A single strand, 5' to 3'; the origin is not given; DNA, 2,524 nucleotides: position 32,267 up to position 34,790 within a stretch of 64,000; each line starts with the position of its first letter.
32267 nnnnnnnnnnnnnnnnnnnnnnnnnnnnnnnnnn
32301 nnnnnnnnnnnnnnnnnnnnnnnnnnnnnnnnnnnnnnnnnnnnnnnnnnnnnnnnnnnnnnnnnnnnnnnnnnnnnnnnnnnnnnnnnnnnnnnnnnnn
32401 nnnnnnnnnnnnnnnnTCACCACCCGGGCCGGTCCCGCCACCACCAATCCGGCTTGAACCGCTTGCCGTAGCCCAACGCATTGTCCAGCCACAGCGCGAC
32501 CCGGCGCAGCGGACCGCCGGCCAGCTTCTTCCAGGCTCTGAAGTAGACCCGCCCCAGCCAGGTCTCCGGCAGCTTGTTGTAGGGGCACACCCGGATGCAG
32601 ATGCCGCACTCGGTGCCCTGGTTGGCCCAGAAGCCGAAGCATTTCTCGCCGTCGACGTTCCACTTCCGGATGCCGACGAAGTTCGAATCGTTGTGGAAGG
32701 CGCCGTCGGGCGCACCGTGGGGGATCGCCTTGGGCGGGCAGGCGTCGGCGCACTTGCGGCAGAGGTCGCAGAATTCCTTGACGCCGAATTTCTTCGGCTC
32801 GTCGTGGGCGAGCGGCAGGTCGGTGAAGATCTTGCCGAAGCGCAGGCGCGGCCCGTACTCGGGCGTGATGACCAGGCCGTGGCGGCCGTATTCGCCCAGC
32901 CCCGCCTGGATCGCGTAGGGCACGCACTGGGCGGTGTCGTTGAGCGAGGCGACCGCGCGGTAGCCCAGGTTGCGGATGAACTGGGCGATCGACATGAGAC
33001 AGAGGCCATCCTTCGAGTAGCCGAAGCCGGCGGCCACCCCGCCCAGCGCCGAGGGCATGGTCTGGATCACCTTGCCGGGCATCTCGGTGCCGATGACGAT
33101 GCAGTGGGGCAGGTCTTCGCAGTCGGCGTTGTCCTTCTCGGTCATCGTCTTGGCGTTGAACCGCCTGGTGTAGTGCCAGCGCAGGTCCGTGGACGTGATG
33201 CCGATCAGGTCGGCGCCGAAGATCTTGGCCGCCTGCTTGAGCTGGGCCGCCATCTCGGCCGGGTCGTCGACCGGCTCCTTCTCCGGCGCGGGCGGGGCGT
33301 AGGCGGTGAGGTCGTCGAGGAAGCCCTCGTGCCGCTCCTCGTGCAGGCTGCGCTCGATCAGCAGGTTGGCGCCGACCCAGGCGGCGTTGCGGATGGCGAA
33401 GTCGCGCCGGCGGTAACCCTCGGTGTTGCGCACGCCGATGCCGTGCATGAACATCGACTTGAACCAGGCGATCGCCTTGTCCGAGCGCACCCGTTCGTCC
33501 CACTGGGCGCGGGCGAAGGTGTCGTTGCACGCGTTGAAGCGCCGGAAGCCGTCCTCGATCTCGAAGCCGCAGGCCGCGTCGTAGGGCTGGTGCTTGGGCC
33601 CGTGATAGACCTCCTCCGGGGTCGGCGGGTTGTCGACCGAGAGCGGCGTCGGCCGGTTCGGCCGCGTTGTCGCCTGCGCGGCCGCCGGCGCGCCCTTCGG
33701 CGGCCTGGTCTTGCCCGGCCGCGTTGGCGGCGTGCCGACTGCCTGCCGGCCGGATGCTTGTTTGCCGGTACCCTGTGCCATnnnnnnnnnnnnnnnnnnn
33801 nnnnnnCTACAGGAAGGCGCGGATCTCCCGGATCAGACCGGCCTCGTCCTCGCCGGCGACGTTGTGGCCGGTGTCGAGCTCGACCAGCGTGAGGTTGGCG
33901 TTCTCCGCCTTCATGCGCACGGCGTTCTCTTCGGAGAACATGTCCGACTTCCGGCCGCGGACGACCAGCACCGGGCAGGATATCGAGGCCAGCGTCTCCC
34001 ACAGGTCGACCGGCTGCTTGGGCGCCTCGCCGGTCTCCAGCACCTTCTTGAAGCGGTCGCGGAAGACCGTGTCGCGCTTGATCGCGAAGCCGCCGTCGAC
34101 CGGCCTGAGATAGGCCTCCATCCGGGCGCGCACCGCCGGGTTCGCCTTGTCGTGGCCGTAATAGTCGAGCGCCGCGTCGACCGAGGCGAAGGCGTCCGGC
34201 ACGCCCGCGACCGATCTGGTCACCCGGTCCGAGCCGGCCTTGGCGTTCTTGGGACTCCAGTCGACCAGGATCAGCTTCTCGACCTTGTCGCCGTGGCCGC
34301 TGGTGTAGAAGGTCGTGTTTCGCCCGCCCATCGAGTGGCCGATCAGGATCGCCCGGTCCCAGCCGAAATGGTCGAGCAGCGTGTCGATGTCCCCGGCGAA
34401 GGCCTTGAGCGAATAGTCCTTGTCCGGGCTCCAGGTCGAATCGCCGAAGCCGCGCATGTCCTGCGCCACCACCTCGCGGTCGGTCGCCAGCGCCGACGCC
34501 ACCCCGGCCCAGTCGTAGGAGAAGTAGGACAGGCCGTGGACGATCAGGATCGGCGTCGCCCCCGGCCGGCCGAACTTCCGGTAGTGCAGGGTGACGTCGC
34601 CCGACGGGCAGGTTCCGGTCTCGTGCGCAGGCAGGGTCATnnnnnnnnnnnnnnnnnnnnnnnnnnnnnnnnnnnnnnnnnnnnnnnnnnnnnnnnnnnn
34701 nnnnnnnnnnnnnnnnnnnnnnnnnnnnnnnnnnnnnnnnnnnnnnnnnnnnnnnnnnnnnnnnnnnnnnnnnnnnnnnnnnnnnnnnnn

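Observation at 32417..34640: Non-respiratory reductive-dehalogenase-like (RdhA family) gene co-operonic with an alpha/beta hydrolase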

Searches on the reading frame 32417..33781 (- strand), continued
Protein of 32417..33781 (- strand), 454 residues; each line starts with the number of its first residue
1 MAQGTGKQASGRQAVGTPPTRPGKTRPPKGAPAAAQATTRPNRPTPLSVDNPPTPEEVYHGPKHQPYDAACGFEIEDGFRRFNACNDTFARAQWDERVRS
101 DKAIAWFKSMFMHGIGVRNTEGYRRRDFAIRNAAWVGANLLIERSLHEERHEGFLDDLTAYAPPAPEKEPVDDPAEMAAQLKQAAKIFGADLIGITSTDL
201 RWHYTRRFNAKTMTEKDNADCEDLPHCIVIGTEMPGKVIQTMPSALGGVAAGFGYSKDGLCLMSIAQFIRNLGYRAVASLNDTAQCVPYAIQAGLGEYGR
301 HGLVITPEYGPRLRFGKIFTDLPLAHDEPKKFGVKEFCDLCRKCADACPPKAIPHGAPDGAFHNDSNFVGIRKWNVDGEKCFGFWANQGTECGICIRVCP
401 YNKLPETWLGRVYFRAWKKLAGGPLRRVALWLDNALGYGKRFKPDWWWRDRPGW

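Call 102: search_protein_families(library=pfam, proteins=[L063:3909-7436:-, L019:7570-8670:+, L012:6999-8324:-, L019:5438-6376:-, L055:4347-5978:+, L083:8826-9971:+, L012:15999-17009:+, L069:9012-9698:-], max_evalue=0.00001)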
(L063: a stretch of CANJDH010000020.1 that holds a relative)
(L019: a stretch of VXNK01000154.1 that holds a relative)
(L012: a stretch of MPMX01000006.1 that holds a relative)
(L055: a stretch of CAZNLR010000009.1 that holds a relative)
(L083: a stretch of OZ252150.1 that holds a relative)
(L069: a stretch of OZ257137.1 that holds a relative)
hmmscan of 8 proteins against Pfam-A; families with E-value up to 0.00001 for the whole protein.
L063:3909-7436:- (1176 aa): 1 family
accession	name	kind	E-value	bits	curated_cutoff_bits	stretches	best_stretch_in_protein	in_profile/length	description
PF07992.20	Pyr_redox_2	-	8e-09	35.8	26.1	1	391-587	1-161/291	Pyridine nucleotide-disulphide oxidoreductase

L019:7570-8670:+ (367 aa): 1 family
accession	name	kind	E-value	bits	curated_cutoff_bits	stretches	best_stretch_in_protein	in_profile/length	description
PF02219.23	MTHFR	-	6.5e-32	111.5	24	1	65-357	1-287/287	Methylenetetrahydrofolate reductase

L012:6999-8324:- (442 aa): 0 families

L019:5438-6376:- (313 aa): 2 families
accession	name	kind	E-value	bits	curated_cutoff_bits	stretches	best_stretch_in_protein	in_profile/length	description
PF02423.21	OCD_Mu_crystall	-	3e-60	204.3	24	1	13-306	10-312/314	Ornithine cyclodeaminase/mu-crystallin family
PF01488.26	Shikimate_DH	-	3.7e-06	27.5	24.3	1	130-214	9-97/138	Shikimate / quinate 5-dehydrogenase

L055:4347-5978:+ (544 aa): 3 families
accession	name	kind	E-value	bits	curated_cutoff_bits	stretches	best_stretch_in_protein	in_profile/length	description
PF02775.26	TPP_enzyme_C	-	3.8e-41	140.8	21.9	1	385-525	9-151/151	Thiamine pyrophosphate enzyme, C-terminal TPP binding domain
PF00205.28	TPP_enzyme_M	-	3.3e-28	98.5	30.4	1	200-324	2-137/137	Thiamine pyrophosphate enzyme, central domain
PF02776.23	TPP_enzyme_N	-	2.9e-26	92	26.8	1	10-117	3-107/119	Thiamine pyrophosphate enzyme, N-terminal TPP binding domain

L083:8826-9971:+ (382 aa): 4 families
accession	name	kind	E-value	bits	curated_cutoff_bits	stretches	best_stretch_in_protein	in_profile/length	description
PF00441.29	Acyl-CoA_dh_1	-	1.8e-52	177.9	22.4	1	230-378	1-149/150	Acyl-CoA dehydrogenase, C-terminal domain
PF02771.21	Acyl-CoA_dh_N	-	1.4e-35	122.5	22.9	1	6-118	1-113/113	Acyl-CoA dehydrogenase, N-terminal domain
PF08028.16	Acyl-CoA_dh_2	-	3.7e-25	89.2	22.7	1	245-366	1-132/134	Acyl-CoA dehydrogenase, C-terminal domain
PF02770.24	Acyl-CoA_dh_M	-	6.4e-24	84.4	33.3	1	122-217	1-96/97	Acyl-CoA dehydrogenase, middle domain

L012:15999-17009:+ (337 aa): 1 family
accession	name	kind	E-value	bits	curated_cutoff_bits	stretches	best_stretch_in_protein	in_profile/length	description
PF05013.17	FGase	-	1.4e-76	258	28.9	1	69-303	2-219/219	N-formylglutamate amidohydrolase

L069:9012-9698:- (229 aa): 2 families
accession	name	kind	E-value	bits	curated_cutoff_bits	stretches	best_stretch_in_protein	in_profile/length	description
PF00440.29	TetR_N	-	7.4e-19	67.7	24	1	27-71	3-47/47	Bacterial regulatory proteins, tetR family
PF17932.6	TetR_C_24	-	1e-18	68.1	26.4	1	91-204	2-114/114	Tetracyclin repressor-like, C-terminal domain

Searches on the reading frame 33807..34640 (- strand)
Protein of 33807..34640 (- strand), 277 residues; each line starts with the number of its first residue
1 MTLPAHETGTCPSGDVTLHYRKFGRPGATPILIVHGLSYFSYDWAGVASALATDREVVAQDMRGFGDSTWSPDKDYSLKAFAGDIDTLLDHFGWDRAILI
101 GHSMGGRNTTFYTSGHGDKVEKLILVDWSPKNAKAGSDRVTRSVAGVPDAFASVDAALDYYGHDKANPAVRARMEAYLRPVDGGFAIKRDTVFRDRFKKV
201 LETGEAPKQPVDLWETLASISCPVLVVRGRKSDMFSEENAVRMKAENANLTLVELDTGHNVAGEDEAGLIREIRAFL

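Call 3: search_protein_families(library=pfam, proteins=[window:33807-34640:-], max_evalue=0.01)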
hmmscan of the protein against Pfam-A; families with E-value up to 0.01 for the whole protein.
window:33807-34640:- (277 aa): 6 families
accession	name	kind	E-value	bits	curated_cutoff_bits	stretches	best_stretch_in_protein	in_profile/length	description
PF00561.26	Abhydrolase_1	-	2.2e-27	96.7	25.8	1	30-262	2-241/245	alpha/beta hydrolase fold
PF12697.13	Abhydrolase_6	-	1.1e-18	69.2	26.3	1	31-265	1-210/217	Alpha/beta hydrolase family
PF12146.15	Hydrolase_4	-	2.1e-10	40.7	27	1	31-126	7-107/239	Serine aminopeptidase, S33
PF03096.20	Ndr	-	1.3e-06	27.8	23.3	1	76-133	80-137/283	Ndr family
PF20408.4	Abhydrolase_11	-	0.0022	18.2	27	0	214-258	120-163/193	Alpha/beta hydrolase domain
PF07819.20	PGAP1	-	0.0026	18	24.3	0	96-134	92-132/233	PGAP1-like alpha/beta domain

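Call 4: search_protein_families(library=ncbifam, proteins=[window:33807-34640:-], max_evalue=0.01)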
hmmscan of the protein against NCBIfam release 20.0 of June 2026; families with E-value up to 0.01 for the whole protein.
window:33807-34640:- (277 aa): 31 families (the best 25 are shown)
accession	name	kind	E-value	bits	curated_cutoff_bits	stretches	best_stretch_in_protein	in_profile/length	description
NF050089.1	i_nPHAscl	equivalog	2e-21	76.3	300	1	17-127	8-116/288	intracellular short-chain-length polyhydroxyalkanoate depolymerase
NF007954.0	PRK10673.1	equivalog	2.1e-20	73.1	399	1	28-147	16-134/255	esterase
NF011457.0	PRK14875.1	equivalog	7.8e-20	71.2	307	1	13-274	119-366/372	acetoin dehydrogenase dihydrolipoyllysine-residue acetyltransferase subunit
TIGR03695.1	menH_SHCHC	equivalog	8.1e-19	68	208.55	2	29-129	3-105/252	2-succinyl-6-hydroxy-2,4-cyclohexadiene-1-carboxylate synthase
TIGR02427.1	protocat_pcaD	equivalog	1.7e-18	66.9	255.85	1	18-131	2-115/251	3-oxoadipate enol-lactonase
NF051487.1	bifunc_PcaCD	exception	2.1e-17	63.3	430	1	6-277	150-411/413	bifunctional 4-carboxymuconolactone decarboxylase/3-oxoadipate enol-lactonase PcaCD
NF051488.1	bifunc_PcaDC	exception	2.1e-15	56.8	390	1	18-134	2-117/375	bifunctional 3-oxoadipate enol-lactonase/4-carboxymuconolactone decarboxylase PcaDC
NF052610.1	macro_16_ester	equivalog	7.6e-13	48.4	420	1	15-130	10-129/281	alpha/beta fold macrolide esterase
NF004514.1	PRK05855.1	equivalog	1.1e-12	47.4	455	1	13-105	7-101/578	SDR family oxidoreductase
NF002938.0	PRK03592.1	equivalog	1.2e-12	47.8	241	1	15-127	19-128/298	haloalkane dehalogenase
TIGR03056.1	bchO_mg_che_rel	equivalog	4.7e-12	45.5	172.55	1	17-106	17-106/278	alpha/beta fold hydrolase BchO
NF045632.1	hydroxlase_HsaD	equivalog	2.5e-11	43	400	1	14-126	20-135/290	4,5:9,10-diseco-3-hydroxy-5,9,17-trioxoandrosta-1(10),2-diene-4-oate hydrolase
TIGR03611.1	RutD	equivalog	3.8e-10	39.6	238.5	1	26-134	11-120/258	pyrimidine utilization protein D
TIGR01738.1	bioH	equivalog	4.5e-10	39.6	206.95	1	29-137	5-107/245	pimeloyl-ACP methyl ester esterase BioH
NF041759.1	mac_hydro_EstT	equivalog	1.1e-09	37.8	450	1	14-127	8-125/278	macrolide hydrolase EstT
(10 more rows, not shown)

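Call 84: search_solved_structures(query=window:33807-34640:-, max_evalue=1e-10)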
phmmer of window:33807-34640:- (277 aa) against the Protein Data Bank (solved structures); distinct sequences matched with E-value up to 1e-10: 24.
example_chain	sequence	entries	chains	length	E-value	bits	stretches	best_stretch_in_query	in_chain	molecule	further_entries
3bwx_A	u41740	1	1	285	6.4e-17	65.2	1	13-256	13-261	Alpha/beta hydrolase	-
7ac0_AAA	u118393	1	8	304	2.3e-16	63.3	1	18-137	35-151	Soluble epoxide hydrolase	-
7c4d_A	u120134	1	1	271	1.8e-15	60.4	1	13-141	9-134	Putative esterase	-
3kxp_A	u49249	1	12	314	1e-14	57.9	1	14-241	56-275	Alpha-(N-acetylaminomethylene)succinic acid hydrolase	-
8ynv_A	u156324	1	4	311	6.5e-14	55.3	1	13-127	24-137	poly(3-hydroxybutyrate) depolymerase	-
8ynw_A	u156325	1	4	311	1.7e-13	53.9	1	13-127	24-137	Poly(3-hydroxybutyrate) depolymerase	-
3b12_A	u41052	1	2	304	2.2e-13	53.5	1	13-131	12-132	Fluoroacetate dehalogenase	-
1y37_A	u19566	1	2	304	3.1e-13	53.1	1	13-131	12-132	Fluoroacetate Dehalogenase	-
8hgu_A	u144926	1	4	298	2.3e-12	50.2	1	14-127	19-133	Alpha/beta hydrolase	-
3bf7_A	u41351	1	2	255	3.4e-12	49.7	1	28-159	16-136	Esterase YbfF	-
7al5_A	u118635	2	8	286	6.5e-12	48.7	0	18-275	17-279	Probable hydrolase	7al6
3bf8_A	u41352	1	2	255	8.6e-12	48.3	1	28-159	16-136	Esterase YbfF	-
5a62_A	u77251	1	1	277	1.3e-11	47.8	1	11-134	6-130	PUTATIVE ALPHA/BETA HYDROLASE FOLD PROTEIN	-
4qes_A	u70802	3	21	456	1.6e-11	47.4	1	11-118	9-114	Non-haem bromoperoxidase BPO-A2, Matrix protein 1 chimera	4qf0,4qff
3qyj_A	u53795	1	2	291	1.7e-11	47.3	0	28-132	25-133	Alr0039 protein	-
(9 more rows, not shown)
